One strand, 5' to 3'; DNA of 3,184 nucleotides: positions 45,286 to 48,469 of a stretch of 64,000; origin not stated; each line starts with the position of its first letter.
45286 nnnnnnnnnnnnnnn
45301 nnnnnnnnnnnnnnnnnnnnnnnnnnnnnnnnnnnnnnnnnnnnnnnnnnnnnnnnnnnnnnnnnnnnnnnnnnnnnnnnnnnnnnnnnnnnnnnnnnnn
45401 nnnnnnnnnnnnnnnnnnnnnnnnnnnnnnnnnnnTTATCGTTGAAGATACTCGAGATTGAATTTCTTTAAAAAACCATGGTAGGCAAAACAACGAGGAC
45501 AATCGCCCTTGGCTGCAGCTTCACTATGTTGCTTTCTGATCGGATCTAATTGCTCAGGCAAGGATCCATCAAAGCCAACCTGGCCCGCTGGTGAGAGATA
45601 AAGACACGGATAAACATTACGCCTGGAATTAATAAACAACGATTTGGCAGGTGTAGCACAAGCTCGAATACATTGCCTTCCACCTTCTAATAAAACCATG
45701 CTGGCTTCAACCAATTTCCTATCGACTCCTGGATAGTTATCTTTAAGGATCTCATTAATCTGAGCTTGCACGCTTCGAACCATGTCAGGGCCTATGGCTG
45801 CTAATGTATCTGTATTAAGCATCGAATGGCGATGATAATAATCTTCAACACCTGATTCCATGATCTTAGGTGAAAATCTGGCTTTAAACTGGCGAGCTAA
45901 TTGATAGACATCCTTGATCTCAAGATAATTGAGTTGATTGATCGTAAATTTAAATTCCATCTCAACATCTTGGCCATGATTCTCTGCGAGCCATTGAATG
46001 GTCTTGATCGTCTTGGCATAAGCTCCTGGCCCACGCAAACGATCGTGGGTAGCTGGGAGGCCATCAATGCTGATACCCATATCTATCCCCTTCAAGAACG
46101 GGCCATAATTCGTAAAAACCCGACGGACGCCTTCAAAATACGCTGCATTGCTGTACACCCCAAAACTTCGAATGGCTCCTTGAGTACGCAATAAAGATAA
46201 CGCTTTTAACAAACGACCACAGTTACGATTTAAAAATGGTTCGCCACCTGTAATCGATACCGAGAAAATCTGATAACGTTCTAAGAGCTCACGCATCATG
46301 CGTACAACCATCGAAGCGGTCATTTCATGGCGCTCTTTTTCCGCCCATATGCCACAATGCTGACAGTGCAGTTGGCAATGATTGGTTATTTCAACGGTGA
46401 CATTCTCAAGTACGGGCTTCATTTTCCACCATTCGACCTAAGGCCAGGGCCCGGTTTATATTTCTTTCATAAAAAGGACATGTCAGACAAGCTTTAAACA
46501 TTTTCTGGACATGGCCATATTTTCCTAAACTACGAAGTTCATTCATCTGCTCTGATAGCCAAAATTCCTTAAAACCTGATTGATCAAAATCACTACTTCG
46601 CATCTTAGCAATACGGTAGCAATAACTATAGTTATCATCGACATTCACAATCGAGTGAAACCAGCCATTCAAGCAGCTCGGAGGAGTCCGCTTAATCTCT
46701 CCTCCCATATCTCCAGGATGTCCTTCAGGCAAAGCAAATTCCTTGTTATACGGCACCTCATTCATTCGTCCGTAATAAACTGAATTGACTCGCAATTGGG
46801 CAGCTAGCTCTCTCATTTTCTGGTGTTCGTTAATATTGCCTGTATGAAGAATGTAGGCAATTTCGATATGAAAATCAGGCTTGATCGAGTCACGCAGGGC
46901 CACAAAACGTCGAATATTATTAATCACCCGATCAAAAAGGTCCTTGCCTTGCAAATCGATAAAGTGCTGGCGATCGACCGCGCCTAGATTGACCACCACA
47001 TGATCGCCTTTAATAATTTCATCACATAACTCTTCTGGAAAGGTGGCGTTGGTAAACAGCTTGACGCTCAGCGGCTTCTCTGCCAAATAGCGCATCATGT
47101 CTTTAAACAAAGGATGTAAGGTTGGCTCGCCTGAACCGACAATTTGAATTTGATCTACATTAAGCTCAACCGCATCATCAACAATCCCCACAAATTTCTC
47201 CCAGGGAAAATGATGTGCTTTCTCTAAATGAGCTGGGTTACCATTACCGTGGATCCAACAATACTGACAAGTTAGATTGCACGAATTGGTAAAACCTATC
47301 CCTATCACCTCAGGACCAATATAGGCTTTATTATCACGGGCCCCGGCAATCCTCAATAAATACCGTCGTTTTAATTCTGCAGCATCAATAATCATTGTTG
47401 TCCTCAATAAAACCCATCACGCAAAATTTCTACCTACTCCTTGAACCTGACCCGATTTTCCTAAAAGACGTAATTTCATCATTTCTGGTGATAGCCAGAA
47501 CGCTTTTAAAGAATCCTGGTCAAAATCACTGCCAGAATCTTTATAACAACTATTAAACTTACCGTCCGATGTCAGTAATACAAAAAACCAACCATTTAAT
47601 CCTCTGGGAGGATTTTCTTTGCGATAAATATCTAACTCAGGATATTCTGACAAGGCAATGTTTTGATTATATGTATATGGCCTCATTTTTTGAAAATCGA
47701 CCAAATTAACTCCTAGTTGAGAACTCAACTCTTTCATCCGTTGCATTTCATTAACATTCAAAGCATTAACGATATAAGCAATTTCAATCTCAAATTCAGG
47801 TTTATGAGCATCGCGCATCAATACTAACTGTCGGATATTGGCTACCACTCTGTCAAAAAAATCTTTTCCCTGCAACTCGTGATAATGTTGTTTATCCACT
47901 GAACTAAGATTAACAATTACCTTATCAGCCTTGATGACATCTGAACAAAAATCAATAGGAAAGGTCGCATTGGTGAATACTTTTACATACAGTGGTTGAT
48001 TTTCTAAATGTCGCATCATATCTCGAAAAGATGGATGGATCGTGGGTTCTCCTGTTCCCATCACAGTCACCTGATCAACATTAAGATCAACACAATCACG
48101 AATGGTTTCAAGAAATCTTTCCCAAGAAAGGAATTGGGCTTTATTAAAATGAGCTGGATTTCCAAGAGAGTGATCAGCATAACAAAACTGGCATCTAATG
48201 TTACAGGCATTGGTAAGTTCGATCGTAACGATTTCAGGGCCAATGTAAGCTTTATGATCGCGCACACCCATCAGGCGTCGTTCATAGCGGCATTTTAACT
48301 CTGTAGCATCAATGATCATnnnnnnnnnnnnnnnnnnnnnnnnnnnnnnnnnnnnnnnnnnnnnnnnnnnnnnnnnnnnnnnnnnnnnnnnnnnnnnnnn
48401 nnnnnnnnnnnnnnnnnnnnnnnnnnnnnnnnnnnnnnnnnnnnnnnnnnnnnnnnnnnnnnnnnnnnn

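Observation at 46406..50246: Four tandem radical-SAM paralogs with alternating loss of the C-terminal Cys motif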

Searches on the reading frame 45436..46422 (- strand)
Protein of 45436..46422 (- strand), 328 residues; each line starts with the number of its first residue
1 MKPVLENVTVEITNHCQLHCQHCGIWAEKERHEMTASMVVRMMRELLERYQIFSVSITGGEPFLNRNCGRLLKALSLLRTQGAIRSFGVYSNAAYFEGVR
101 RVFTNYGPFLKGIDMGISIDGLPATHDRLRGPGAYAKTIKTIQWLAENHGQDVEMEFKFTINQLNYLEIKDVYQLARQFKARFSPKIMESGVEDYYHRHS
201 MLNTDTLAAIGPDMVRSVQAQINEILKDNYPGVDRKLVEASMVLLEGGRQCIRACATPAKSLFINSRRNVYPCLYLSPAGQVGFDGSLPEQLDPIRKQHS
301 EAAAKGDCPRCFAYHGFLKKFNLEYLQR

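Call 4: search_protein_families(library=pfam, proteins=[window:45436-46422:-], max_evalue=0.01)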
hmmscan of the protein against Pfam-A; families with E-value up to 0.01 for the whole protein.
window:45436-46422:- (328 aa): 2 families
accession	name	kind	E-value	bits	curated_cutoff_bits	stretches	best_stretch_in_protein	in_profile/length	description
PF04055.27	Radical_SAM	-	1e-15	58.7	29.5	1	10-149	1-140/166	Radical SAM superfamily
PF13353.11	Fer4_12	-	3.6e-07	31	22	1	14-114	13-110/137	4Fe-4S single cluster domain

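Call 5: search_protein_families(library=ncbifam, proteins=[window:45436-46422:-], max_evalue=0.01)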
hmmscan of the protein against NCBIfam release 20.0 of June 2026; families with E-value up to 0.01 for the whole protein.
window:45436-46422:- (328 aa): 66 families (the best 25 are shown)
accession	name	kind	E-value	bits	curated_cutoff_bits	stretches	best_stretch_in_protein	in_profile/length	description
NF033640.1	N_Twi_rSAM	subfamily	1.5e-16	60.5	170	1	6-188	111-310/398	twitch domain-containing radical SAM protein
TIGR04250.1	SCM_rSAM_ScmE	equivalog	3.3e-16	59.1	400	1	7-174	4-163/358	SynChlorMet cassette radical SAM/SPASM protein ScmE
TIGR04054.1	rSAM_NirJ1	equivalog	1.2e-15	57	650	1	8-179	38-200/387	putative heme d1 biosynthesis radical SAM protein NirJ1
TIGR04167.1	rSAM_SeCys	equivalog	1.3e-14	54.1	300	1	5-182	7-182/303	arsenosugar biosynthesis radical SAM (seleno)protein ArsS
TIGR04340.1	rSAM_ACGX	hypoth_equivalog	4e-14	52.6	400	1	10-175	7-168/341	radical SAM/SPASM domain protein, ACGX system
NF050038.1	rSAM_RiPP_GggB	equivalog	4.3e-14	52.3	650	1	3-184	39-220/398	streptosactin maturase GggB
TIGR04403.1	rSAM_skfB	equivalog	7.6e-14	51.3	300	1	8-181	106-269/402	sporulation killing factor system radical SAM maturase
TIGR03961.1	rSAM_PTO1314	hypoth_equivalog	3.9e-13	49.4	306.05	1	14-184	31-186/332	PTO1314 family radical SAM protein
TIGR03962.1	mycofact_rSAM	equivalog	5.5e-13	48.8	265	1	8-182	14-179/339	mycofactocin radical SAM maturase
TIGR04103.1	rSAM_nif11_3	equivalog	9e-13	47.6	725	1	10-177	9-166/412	nif11-class peptide radical SAM maturase 3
NF047865.1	rSAM_PapB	equivalog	1.4e-12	47.5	340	1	7-274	4-266/330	PapB family radical SAM/SPASM ranthipeptide maturase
TIGR04546.1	rSAM_ahbC_deAc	equivalog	2.1e-12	46.5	650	1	8-178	41-202/390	12,18-didecarboxysiroheme deacetylase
TIGR04053.2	TIGR04053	equivalog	4.8e-12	45.8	395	1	8-180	10-177/366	TIGR04053 family radical SAM/SPASM domain-containing protein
TIGR04317.1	W_rSAM_matur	equivalog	7.9e-12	44.9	380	1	6-182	4-177/349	tungsten cofactor oxidoreductase radical SAM maturase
TIGR04051.1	rSAM_NirJ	equivalog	1e-11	44.5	515.45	1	11-178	7-165/354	heme d1 biosynthesis radical SAM protein NirJ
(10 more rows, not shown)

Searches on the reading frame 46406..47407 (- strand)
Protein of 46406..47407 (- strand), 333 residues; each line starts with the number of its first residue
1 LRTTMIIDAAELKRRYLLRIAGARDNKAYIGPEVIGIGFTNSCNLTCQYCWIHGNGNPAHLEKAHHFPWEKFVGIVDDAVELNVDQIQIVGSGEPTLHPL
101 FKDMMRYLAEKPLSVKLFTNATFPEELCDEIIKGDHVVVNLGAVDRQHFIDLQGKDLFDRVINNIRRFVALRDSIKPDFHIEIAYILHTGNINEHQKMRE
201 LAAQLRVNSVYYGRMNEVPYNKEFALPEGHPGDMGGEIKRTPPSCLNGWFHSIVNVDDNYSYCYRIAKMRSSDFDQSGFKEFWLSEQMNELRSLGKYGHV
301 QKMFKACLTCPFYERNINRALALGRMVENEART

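Call 4: search_protein_families(library=pfam, proteins=[window:46406-47407:-], max_evalue=0.01)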
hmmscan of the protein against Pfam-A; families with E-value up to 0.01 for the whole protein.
window:46406-47407:- (333 aa): 2 families
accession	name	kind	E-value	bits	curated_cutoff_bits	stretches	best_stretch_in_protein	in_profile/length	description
PF04055.27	Radical_SAM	-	8.6e-14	52.5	29.5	1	39-171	3-139/166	Radical SAM superfamily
PF13186.11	SPASM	-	0.0034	18.1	21.5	1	245-311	1-67/67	Iron-sulfur cluster-binding domain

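Call 5: search_protein_families(library=ncbifam, proteins=[window:46406-47407:-], max_evalue=0.01)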
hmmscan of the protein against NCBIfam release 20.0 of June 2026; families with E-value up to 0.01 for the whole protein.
window:46406-47407:- (333 aa): 40 families (the best 25 are shown)
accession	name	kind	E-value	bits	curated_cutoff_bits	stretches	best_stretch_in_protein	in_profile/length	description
TIGR04317.1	W_rSAM_matur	equivalog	1.1e-22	80.6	380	1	37-223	8-190/349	tungsten cofactor oxidoreductase radical SAM maturase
TIGR02668.1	moaA_archaeal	equivalog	1.9e-13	50.1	325.25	1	37-204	14-175/303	GTP 3',8-cyclase MoaA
TIGR04251.1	SCM_rSAM_ScmF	equivalog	6.1e-13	48.9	400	1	39-213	10-180/353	SynChlorMet cassette radical SAM/SPASM protein ScmF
NF001199.0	PRK00164.2-1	equivalog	8.6e-13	48.1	231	1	37-202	16-175/308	GTP 3',8-cyclase MoaA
NF033640.1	N_Twi_rSAM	subfamily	9.2e-13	48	170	2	30-129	108-221/398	twitch domain-containing radical SAM protein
TIGR02666.1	moaA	equivalog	1.3e-12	47.4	284.05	1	37-172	14-154/336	GTP 3',8-cyclase MoaA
TIGR02495.1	NrdG2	equivalog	2.5e-12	46.5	131.15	1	39-211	22-186/193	anaerobic ribonucleoside-triphosphate reductase activating protein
TIGR02109.1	PQQ_syn_pqqE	equivalog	6.5e-10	38.5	381.35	1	35-210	9-177/358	pyrroloquinoline quinone biosynthesis protein PqqE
NF038283.1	viperin_w_prok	equivalog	6.7e-09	35.3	180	1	37-125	6-96/281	viperin family antiviral radical SAM protein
TIGR03962.1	mycofact_rSAM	equivalog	3.4e-08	33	265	1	36-204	15-179/339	mycofactocin radical SAM maturase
TIGR04054.1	rSAM_NirJ1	equivalog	1.7e-07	30.2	650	1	30-202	34-203/387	putative heme d1 biosynthesis radical SAM protein NirJ1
TIGR04321.1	spiroSPASM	subfamily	1.9e-07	30.1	250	1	28-168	226-376/510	spiro-SPASM protein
TIGR04426.1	rSAM_desII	equivalog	2.6e-07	29.7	450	1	29-206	110-290/468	dTDP-4-amino-4,6-dideoxy-D-glucose ammonia-lyase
NF050035.1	rSAM_WgK_link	exception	9.1e-07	28.2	650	1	28-168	4-143/367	radical SAM/SPASM peptide maturase WgkB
TIGR04167.1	rSAM_SeCys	equivalog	2.6e-06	26.9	300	1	34-196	9-172/303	arsenosugar biosynthesis radical SAM (seleno)protein ArsS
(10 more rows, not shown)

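Call 13: find_related_loci(query=A1, collection=genome_contigs, flank=10000)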
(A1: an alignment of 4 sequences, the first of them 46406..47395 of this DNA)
Query A1 (329 aa) in genome_contigs; peptide patterns used: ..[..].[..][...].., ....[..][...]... (x = any residue, [..] = any of these).
82 stretches matched a pattern; 4 encode a relative of the query (tblastn E <= 1e-3); 3 distinct loci.
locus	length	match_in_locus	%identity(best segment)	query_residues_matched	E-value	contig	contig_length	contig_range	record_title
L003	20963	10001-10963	57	1-321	1e-127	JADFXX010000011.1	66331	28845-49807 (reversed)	MAG: Candidatus Omnitrophota bacterium isolate nDJH2bin18 nDJH2_bin18_NODE_11_length_66331_cov_65.325917, whole genome s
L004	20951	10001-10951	55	1-321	1e-123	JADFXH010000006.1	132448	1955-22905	MAG: Candidatus Omnitrophota bacterium isolate nDJH13bin20 nDJH13_bin20_NODE_6_length_132448_cov_8.034129, whole genome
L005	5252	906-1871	52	1-322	1e-118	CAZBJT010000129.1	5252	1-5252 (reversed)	MAG TPA_asm: uncultured Planctomycetales bacterium isolate binchicken_co54_492 genome assembly, contig: NODE_29885_lengt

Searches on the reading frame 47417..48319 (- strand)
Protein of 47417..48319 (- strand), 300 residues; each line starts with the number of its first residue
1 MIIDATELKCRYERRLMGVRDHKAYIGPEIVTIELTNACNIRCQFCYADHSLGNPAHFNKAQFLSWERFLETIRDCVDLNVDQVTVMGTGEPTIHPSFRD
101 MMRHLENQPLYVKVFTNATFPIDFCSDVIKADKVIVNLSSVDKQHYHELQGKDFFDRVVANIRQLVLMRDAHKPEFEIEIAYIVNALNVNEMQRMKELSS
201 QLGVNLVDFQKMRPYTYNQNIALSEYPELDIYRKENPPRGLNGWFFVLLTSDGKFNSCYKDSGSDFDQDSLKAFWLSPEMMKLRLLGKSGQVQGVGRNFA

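Call 4: search_protein_families(library=pfam, proteins=[window:47417-48319:-], max_evalue=0.01)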
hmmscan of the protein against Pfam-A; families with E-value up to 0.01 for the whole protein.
window:47417-48319:- (300 aa): 1 family
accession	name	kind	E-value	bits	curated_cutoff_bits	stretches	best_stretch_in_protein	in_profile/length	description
PF04055.27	Radical_SAM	-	3.7e-14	53.7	29.5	1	33-165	1-136/166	Radical SAM superfamily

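Call 5: search_protein_families(library=ncbifam, proteins=[window:47417-48319:-], max_evalue=0.01)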
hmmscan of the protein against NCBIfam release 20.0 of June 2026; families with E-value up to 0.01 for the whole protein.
window:47417-48319:- (300 aa): 63 families (the best 25 are shown)
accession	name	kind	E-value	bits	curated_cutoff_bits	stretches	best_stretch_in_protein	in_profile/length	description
TIGR04317.1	W_rSAM_matur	equivalog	1.9e-25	89.7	380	1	31-219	6-191/349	tungsten cofactor oxidoreductase radical SAM maturase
TIGR02668.1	moaA_archaeal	equivalog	3.2e-16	59.2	325.25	1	31-211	12-188/303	GTP 3',8-cyclase MoaA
TIGR02666.1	moaA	equivalog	5.3e-15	55.2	284.05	1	33-204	14-185/336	GTP 3',8-cyclase MoaA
NF033640.1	N_Twi_rSAM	subfamily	4.4e-14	52.4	170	1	26-210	108-300/398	twitch domain-containing radical SAM protein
NF001199.0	PRK00164.2-1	equivalog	5.4e-14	52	231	1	32-213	15-191/308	GTP 3',8-cyclase MoaA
TIGR04251.1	SCM_rSAM_ScmF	equivalog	4.7e-13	49.2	400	1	33-218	8-188/353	SynChlorMet cassette radical SAM/SPASM protein ScmF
TIGR02495.1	NrdG2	equivalog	1.4e-12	47.3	131.15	1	36-203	23-184/193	anaerobic ribonucleoside-triphosphate reductase activating protein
NF038283.1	viperin_w_prok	equivalog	5e-12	45.6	180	1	33-217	6-193/281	viperin family antiviral radical SAM protein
NF050035.1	rSAM_WgK_link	exception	2.2e-11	43.4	650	1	24-207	4-179/367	radical SAM/SPASM peptide maturase WgkB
TIGR04321.1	spiroSPASM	subfamily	4e-11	42.3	250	1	28-166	230-377/510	spiro-SPASM protein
TIGR04250.1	SCM_rSAM_ScmE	equivalog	2.6e-10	39.7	400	1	28-197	2-163/358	SynChlorMet cassette radical SAM/SPASM protein ScmE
TIGR03962.1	mycofact_rSAM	equivalog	3.5e-10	39.6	265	1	28-217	11-190/339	mycofactocin radical SAM maturase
TIGR02109.1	PQQ_syn_pqqE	equivalog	2.3e-09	36.7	381.35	1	28-217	6-187/358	pyrroloquinoline quinone biosynthesis protein PqqE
TIGR04054.1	rSAM_NirJ1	equivalog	2.9e-09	36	650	1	26-209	34-207/387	putative heme d1 biosynthesis radical SAM protein NirJ1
NF045574.1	sacti_mat_StsB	exception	4.9e-09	35.5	625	1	33-207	100-264/466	StsB family radical SAM/SPASM domain sactipeptide maturase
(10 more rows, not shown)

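Call 39: find_related_loci(query=window:47417-48319:-, collection=metagenome_contigs, flank=10000)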
Query window:47417-48319:- (300 aa) in metagenome_contigs; peptide patterns used: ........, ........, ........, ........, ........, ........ (x = any residue, [..] = any of these).
32 stretches matched a pattern, but none encodes a relative of the query by tblastn (E <= 1e-3).
